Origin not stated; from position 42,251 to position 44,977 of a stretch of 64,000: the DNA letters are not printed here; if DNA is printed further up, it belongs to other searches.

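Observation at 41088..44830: GT4 glycosyltransferase translationally coupled to a phosphodiesterase-like/EEP two-domain enzyme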

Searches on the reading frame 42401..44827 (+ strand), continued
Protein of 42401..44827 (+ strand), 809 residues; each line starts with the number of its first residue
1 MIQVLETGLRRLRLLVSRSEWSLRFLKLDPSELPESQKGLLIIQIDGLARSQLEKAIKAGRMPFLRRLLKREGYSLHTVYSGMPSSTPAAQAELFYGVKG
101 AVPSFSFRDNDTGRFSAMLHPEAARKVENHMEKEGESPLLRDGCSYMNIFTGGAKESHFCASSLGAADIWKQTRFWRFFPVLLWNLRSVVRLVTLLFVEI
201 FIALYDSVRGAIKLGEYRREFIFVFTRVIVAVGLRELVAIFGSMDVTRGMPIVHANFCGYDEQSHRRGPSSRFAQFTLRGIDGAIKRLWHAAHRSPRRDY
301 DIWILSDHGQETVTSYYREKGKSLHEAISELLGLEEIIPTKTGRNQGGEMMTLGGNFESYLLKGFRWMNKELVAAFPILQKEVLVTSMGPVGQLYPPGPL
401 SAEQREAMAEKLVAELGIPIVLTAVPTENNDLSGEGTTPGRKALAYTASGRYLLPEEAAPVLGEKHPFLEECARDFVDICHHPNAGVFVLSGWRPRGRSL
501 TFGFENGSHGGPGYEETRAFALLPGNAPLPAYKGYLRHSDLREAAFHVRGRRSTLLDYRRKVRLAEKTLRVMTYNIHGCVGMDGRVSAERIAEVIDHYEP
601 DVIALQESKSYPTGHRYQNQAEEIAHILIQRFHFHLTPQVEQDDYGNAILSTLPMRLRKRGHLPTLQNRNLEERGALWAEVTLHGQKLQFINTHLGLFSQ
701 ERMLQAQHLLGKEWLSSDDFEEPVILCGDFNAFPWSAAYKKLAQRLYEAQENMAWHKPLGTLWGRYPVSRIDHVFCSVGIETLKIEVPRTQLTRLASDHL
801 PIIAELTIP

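Call 15: find_encoding_contigs(protein=P0118, flank=10000, max_places=2)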
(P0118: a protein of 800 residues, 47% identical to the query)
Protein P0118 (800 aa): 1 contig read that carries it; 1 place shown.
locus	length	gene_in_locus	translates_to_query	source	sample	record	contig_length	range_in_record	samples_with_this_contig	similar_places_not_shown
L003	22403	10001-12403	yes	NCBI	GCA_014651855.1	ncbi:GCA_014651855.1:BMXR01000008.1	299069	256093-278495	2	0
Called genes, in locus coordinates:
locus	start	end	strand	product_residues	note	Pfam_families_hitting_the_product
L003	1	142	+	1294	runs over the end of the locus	PF13116:YhdP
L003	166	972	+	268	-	PF00795:CN_hydrolase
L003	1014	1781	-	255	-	PF05742:TANGO2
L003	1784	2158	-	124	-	PF00903:Glyoxalase (weak)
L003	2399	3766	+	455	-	PF03283:PAE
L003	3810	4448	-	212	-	-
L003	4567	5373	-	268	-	PF07063:HGLS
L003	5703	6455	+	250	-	PF09335:VTT_dom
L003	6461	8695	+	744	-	-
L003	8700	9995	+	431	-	PF13439:Glyco_transf_4, PF20706:GT4-conflict, PF13579:Glyco_trans_4_4, PF00534:Glycos_transf_1, PF13692:Glyco_trans_1_4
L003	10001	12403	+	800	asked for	PF01663:Phosphodiest (weak), PF03372:Exo_endo_phos, PF23226:Exo_endo_phos_PGAP2IP (weak)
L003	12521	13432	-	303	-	PF00892:EamA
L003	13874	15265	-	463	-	PF00392:GntR, PF00155:Aminotran_1_2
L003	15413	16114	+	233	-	PF01411:tRNA-synt_2c, PF07973:tRNA_SAD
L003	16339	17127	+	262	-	PF02567:PhzC-PhzF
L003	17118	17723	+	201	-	PF01810:LysE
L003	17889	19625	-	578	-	PF00128:Alpha-amylase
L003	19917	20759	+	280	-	PF00483:NTP_transferase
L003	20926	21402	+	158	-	PF22784:PTP-SAK, PF22785:Tc-R-P, PF00782:DSPc, PF13350:Y_phosphatase3 (weak)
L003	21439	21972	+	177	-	PF13302:Acetyltransf_3, PF13420:Acetyltransf_4, PF00583:Acetyltransf_1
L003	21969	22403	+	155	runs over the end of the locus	PF13302:Acetyltransf_3, PF13420:Acetyltransf_4 (weak), PF13673:Acetyltransf_10 (weak), PF00583:Acetyltransf_1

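Call 16: find_encoding_contigs(protein=P0080, flank=8000, max_places=1)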
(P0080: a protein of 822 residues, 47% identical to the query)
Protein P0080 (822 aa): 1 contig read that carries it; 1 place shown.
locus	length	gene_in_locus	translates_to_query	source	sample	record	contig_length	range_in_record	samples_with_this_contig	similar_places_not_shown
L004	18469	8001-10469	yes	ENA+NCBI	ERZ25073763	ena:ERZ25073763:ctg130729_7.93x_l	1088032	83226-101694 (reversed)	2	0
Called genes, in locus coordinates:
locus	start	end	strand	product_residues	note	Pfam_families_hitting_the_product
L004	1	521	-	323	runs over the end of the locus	PF01073:3Beta_HSD (weak), PF01370:Epimerase, PF02719:Polysacc_synt_2 (faint), PF04321:RmlD_sub_bind, PF16363:GDP_Man_Dehyd, PF07993:NAD_binding_4 (weak)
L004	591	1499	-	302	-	PF00892:EamA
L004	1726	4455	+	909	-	PF00501:AMP-binding, PF00550:PP-binding (weak), PF01553:Acyltransferase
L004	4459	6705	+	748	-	-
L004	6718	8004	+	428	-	PF08323:Glyco_transf_5 (faint), PF13439:Glyco_transf_4, PF13579:Glyco_trans_4_4, PF00534:Glycos_transf_1, PF13692:Glyco_trans_1_4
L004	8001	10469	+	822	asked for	PF01663:Phosphodiest (faint), PF03372:Exo_endo_phos, PF23226:Exo_endo_phos_PGAP2IP (weak)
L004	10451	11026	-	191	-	PF02482:Ribosomal_S30AE, PF00313:CSD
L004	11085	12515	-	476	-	PF01139:RtcB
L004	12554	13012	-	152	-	PF01951:Archease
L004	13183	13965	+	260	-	PF01904:DUF72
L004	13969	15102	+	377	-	PF13398:Peptidase_M50B (weak), PF02163:Peptidase_M50, PF00571:CBS (weak)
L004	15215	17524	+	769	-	PF02737:3HCDH_N, PF03446:NAD_binding_2 (faint), PF00725:3HCDH, PF00378:ECH_1, PF16113:ECH_2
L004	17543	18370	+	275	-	PF00106:adh_short, PF08659:KR, PF13561:adh_short_C2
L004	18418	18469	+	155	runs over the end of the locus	-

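Call 17: find_encoding_contigs(protein=P0078, flank=8000, max_places=1)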
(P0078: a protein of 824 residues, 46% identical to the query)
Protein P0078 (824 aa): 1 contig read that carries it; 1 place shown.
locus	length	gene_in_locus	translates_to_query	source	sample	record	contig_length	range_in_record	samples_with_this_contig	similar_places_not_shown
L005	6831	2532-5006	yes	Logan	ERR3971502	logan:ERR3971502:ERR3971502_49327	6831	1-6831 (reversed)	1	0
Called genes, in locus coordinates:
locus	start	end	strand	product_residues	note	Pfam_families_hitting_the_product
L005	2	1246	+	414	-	?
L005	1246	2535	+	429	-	PF08323:Glyco_transf_5 (faint), PF13439:Glyco_transf_4, PF20706:GT4-conflict (weak), PF13579:Glyco_trans_4_4, PF00534:Glycos_transf_1, PF13692:Glyco_trans_1_4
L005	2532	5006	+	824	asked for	PF01663:Phosphodiest (weak), PF03372:Exo_endo_phos, PF23226:Exo_endo_phos_PGAP2IP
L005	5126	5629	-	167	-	PF27139:Aq_1264_TM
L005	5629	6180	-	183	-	PF04205:FMN_bind (weak)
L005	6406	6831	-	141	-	?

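Call 18: find_encoding_contigs(protein=P0047, flank=8000, max_places=1)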
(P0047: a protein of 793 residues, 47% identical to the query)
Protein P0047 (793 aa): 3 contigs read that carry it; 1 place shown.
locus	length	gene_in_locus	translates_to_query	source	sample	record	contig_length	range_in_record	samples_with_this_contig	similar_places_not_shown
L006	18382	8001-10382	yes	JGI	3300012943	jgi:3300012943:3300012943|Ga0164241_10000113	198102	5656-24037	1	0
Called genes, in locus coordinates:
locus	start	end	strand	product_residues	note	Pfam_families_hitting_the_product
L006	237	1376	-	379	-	PF00145:DNA_methylase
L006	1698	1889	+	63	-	-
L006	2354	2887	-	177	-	-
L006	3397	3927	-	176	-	-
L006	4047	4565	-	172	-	-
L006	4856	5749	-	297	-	PF02899:Phage_int_SAM_1 (faint), PF13495:Phage_int_SAM_4, PF00589:Phage_integrase, PF22823:MrpR_C_cat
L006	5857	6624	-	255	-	PF03741:TerC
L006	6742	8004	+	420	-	PF08323:Glyco_transf_5 (weak), PF13439:Glyco_transf_4, PF20706:GT4-conflict, PF13579:Glyco_trans_4_4, PF00534:Glycos_transf_1, PF13692:Glyco_trans_1_4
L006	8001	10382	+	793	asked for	PF01663:Phosphodiest (faint), PF03372:Exo_endo_phos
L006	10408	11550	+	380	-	PF21088:MS_channel_1st, PF00924:MS_channel_2nd, PF21082:MS_channel_3rd (weak)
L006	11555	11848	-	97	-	PF13248:Zn_ribbon_3 (weak)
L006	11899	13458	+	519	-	PF00691:OmpA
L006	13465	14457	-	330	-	PF00005:ABC_tran, PF08352:oligo_HPY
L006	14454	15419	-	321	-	PF00005:ABC_tran, PF13304:AAA_21, PF08352:oligo_HPY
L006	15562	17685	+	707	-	PF13519:VWA_2 (faint)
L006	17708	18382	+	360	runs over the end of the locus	PF08450:SGL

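Call 19: find_encoding_contigs(protein=P0072, flank=8000, max_places=1)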
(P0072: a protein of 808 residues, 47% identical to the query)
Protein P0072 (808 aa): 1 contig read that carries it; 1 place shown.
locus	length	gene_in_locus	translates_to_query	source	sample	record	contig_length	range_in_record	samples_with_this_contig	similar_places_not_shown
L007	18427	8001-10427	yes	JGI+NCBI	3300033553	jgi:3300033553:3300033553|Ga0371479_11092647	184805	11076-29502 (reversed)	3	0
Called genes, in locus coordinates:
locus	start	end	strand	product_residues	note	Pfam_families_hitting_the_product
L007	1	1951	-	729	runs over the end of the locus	PF00141:peroxidase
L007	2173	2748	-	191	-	PF00210:Ferritin, PF02915:Rubrerythrin, PF23458:DUF7130, PF21349:RUBY_RBDX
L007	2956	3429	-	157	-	PF01475:FUR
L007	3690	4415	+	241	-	PF09335:VTT_dom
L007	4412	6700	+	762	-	-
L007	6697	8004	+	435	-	PF13439:Glyco_transf_4, PF20706:GT4-conflict, PF13579:Glyco_trans_4_4, PF00534:Glycos_transf_1, PF13692:Glyco_trans_1_4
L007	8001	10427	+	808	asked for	PF01663:Phosphodiest (faint), PF23226:Exo_endo_phos_PGAP2IP (faint), PF03372:Exo_endo_phos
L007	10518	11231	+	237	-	PF00215:OMPdecase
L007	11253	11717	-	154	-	PF04608:PgpA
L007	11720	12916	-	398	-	PF01969:Ni_insertion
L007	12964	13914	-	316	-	PF00551:Formyl_trans_N, PF02911:Formyl_trans_C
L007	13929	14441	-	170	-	PF01327:Pep_deformylase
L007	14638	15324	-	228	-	PF02254:TrkA_N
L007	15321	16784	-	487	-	PF02386:TrkH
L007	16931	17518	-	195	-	PF01988:VIT1 (weak)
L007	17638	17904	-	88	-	PF02680:DUF211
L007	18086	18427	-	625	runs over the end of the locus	PF03063:Prismane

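Call 26: search_protein_families(library=pfam, proteins=[L003:6461-8692:+, L007:4412-6697:+, L004:4459-6702:+, L005:2-1243:+], max_evalue=1)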
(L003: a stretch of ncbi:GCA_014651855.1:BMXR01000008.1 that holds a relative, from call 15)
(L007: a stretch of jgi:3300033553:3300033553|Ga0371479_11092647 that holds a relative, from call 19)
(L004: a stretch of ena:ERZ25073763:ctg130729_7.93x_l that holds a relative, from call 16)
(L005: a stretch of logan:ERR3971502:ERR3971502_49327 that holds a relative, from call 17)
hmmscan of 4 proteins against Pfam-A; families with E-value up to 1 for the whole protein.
L003:6461-8692:+ (744 aa): 1 family
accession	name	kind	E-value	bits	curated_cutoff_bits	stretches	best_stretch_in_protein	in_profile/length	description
PF00723.27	Glyco_hydro_15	-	0.27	10.5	22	1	334-380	19-62/427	Glycosyl hydrolases family 15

L007:4412-6697:+ (762 aa): 1 family
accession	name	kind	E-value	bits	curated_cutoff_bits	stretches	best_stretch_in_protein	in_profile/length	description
PF16335.10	GtaA_6_Hairpin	-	0.17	11.6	24.9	1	490-526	175-211/343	Glutaminase A six helical-hairpin domain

L004:4459-6702:+ (748 aa): 0 families

L005:2-1243:+ (414 aa): 0 families

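Call 27: search_protein_families(library=ncbifam, proteins=[L003:6461-8692:+, L007:4412-6697:+, L004:1726-4452:+, L003:5703-6452:+], max_evalue=0.1)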
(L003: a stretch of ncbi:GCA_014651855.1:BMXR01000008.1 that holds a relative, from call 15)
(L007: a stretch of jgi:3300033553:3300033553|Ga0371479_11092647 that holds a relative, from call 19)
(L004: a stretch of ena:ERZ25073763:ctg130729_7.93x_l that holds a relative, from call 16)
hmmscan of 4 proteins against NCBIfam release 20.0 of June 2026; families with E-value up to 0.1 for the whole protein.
L003:6461-8692:+ (744 aa): 0 families

L007:4412-6697:+ (762 aa): 2 families
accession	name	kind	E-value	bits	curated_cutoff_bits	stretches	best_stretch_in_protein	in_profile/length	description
TIGR01535.1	glucan_glucosid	equivalog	0.00063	18.3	741.9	0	491-529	420-458/662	glucan 1,4-alpha-glucosidase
TIGR01577.1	oligosac_amyl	hypoth_equivalog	0.0023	16.6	820.7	0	491-579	420-506/616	oligosaccharide amylase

L004:1726-4452:+ (909 aa): 116 families (the best 25 are shown)
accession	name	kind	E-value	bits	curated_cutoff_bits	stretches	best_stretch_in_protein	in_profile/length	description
NF004837.0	PRK06187.1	subfamily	6.2e-80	268.9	476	2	326-566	287-524/531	long-chain-fatty-acid--CoA ligase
NF004114.0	PRK05605.1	equivalog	1e-66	225.5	766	3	328-560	341-565/575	long-chain-fatty-acid--CoA ligase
NF005801.1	PRK07656.1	equivalog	2e-63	214.8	657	2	21-283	12-276/500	FadD3 family acyl-CoA ligase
NF005702.0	PRK07514.1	subfamily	1.6e-62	211.6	558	2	319-566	264-502/506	malonyl-CoA synthase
NF005858.0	PRK07787.1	subfamily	6.6e-57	193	575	1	38-560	25-468/471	acyl-CoA synthetase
NF009233.0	PRK12583.1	subfamily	8.3e-56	189.5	832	3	351-492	345-483/558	fatty acid CoA ligase family protein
NF005714.0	PRK07529.1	subfamily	1.1e-54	185.8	632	3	327-560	340-572/640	acyl-CoA synthetase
NF004511.1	PRK05852.1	equivalog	6.4e-54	183.4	650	2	324-563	273-503/505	FadD7 family fatty acid--CoA ligase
NF006386.0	PRK08633.1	equivalog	9.1e-54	182.6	1221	3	699-843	418-556/1147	acyl-[ACP]--phospholipid O-acyltransferase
TIGR01733.1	AA-adenyl-dom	subfamily_domain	1.2e-52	179.1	317.4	2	41-279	1-231/409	amino acid adenylation domain-containing protein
NF006182.0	PRK08316.1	subfamily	6.7e-51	173.3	663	2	12-275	12-275/523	fatty acyl-CoA synthetase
NF006181.0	PRK08314.1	subfamily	5e-50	170.3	705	3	326-507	320-500/563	long-chain-fatty-acid--CoA ligase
NF005463.0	PRK07059.1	subfamily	8.2e-50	169.7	869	3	326-492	328-490/557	long-chain-fatty-acid--CoA ligase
NF005307.0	PRK06839.1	equivalog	8.5e-50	169.8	748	2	327-511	266-444/496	o-succinylbenzoate--CoA ligase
NF005291.0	PRK06814.1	equivalog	1.5e-49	168.8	1349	3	327-462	909-1036/1140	acyl-[ACP]--phospholipid O-acyltransferase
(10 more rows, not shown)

L003:5703-6452:+ (250 aa): 1 family
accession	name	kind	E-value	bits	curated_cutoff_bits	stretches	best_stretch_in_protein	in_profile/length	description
NF052604.1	UndecprPTUtpABac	equivalog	0.00047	20.3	250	1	40-192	2-156/198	undecaprenyl phosphate transporter UptA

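Call 28: find_related_loci(query=A1, collection=genome_contigs, flank=10000)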
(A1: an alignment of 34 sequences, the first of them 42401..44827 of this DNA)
Query A1 (809 aa) in genome_contigs; peptide patterns used: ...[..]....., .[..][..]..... (x = any residue, [..] = any of these).
600 stretches matched a pattern (row limit reached: there are more); 563 encode a relative of the query (tblastn E <= 1e-3); the best 80 are kept; 80 distinct loci.
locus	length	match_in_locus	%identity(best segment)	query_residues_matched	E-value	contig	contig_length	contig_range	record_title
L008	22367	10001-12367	54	1-809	0e+0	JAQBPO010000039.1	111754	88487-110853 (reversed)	MAG: Fibrobacteres bacterium isolate RYN_349 scaffold_1892176, whole genome shotgun sequence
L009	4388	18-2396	53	1-808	0e+0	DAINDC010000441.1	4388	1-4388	MAG TPA_asm: Fibrobacterota bacterium isolate CTOTU41470 NODE_25737_length_4388_cov_3.516040, whole genome shotgun seque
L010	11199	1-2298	53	24-809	0e+0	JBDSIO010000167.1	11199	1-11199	MAG: Fibrobacteria bacterium isolate cluster1_bin.300 k127_4434288, whole genome shotgun sequence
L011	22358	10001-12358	50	1-806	0e+0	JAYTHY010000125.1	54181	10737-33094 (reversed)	MAG: Fibrobacteria bacterium isolate GFS_2600 GFS_2600_124, whole genome shotgun sequence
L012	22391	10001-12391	48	1-808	0e+0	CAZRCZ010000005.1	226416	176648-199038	MAG TPA_asm: uncultured Candidatus Sumerlaeota bacterium isolate SRP273308_co1_93 genome assembly, contig: NODE_44_lengt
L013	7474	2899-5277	47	5-808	0e+0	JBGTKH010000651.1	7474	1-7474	MAG: Pirellulaceae bacterium isolate JTS-RE308 k141_11411611, whole genome shotgun sequence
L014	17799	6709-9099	47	1-809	0e+0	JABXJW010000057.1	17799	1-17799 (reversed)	MAG: Desulfobacterales bacterium isolate CR_Bin_276 NODE_79_length_17799_cov_8.729489, whole genome shotgun sequence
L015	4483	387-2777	46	1-809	0e+0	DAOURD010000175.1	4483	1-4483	MAG TPA_asm: Desulfobacterales bacterium isolate CSMAG_143 CSMAG_143_k141_28644_length_4483_cov_34.8565, whole genome sh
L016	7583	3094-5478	48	1-809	0e+0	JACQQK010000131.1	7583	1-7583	MAG: Nitrospinota bacterium isolate NC_groundwater_1331_Ag_S-0.2um_58_131 S_p2_S4_coassembly_k141_2816017, whole genome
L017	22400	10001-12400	46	1-809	0e+0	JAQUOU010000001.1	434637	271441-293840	MAG: Methylobacter sp. isolate STD1_208 NODE_27_length_434637_cov_16.278486_Sandtown_D1, whole genome shotgun sequence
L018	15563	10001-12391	47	1-809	0e+0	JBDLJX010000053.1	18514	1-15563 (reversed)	MAG: Pseudomonadota bacterium isolate MAG113 MAG113_53, whole genome shotgun sequence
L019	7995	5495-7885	45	1-809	0e+0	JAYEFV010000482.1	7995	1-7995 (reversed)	MAG: Thermodesulfobacteriota bacterium isolate MAG263 MAG263_482, whole genome shotgun sequence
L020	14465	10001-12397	46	1-809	0e+0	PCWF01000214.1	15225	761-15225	MAG: Nitrospinae bacterium CG11_big_fil_rev_8_21_14_0_20_56_8 CG11_8_21_14_0.20_scaffold_2329_c, whole genome shotgun se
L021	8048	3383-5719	47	16-809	0e+0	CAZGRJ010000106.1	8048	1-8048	MAG TPA_asm: uncultured Nitrospirales bacterium isolate SRP214966_co3_157 genome assembly, contig: NODE_15985_length_804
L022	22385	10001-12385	46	1-808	0e+0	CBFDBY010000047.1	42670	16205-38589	MAG TPA_asm: uncultured Phycisphaerae bacterium isolate SRR6194934_binner12_Refined_67 genome assembly, contig: ERZ78139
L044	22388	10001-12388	45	1-808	0e+0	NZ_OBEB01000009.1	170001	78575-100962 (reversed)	Arsukibacterium tuosuense strain CGMCC 1.12461, whole genome shotgun sequence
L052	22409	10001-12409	46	1-809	0e+0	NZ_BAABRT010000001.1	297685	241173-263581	Microbulbifer aestuariivivens strain NBRC 112533 112533_is_1, whole genome shotgun sequence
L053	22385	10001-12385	45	1-808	0e+0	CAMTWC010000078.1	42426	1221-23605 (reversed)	MAG: uncultured Gammaproteobacteria bacterium isolate G05_MAG_00002 genome assembly, contig: G05_MAG_00002_000000000015,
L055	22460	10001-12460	43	1-809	0e+0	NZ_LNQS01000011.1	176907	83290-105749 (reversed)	Rheinheimera sp. EpRS3 NODE_6, whole genome shotgun sequence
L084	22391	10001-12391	44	1-809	0e+0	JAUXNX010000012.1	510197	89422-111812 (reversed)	MAG: Gammaproteobacteria bacterium isolate C1_metabat.bin.17 C1_k141_43489, whole genome shotgun sequence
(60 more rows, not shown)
